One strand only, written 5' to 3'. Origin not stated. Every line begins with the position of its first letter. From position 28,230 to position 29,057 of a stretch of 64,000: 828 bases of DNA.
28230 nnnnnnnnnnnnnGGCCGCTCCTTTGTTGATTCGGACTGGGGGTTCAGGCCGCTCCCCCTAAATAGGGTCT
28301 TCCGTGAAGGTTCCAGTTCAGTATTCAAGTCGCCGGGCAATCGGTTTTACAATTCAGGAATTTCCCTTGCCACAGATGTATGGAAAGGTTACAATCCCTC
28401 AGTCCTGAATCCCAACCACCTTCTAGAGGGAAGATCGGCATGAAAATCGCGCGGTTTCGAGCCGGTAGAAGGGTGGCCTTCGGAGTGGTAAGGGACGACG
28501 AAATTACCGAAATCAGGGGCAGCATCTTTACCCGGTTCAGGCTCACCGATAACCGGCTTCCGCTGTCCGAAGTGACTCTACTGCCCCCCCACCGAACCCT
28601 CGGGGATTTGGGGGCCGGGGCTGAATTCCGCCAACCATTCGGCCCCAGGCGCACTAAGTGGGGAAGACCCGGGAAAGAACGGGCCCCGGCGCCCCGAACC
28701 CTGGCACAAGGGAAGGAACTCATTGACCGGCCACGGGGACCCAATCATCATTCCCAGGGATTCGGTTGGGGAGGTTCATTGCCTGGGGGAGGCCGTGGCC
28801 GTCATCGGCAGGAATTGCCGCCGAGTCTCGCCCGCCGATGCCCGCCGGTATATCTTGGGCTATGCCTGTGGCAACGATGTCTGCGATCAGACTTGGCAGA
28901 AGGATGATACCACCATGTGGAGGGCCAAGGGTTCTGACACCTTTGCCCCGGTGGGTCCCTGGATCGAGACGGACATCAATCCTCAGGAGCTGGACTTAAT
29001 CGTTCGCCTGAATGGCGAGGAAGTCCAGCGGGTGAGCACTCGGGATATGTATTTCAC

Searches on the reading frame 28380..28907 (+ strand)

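Call 53: search_protein_families(library=pfam, proteins=[window:28380-28907:+], max_evalue=0.00001)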
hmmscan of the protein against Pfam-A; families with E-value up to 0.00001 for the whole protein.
window:28380-28907:+ (175 aa): 1 family
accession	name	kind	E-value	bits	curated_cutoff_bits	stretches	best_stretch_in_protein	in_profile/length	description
PF10370.14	Rv2993c-like_N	-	3.2e-16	60.4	21.3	1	21-70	1-50/50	Rv2993c-like, N-terminal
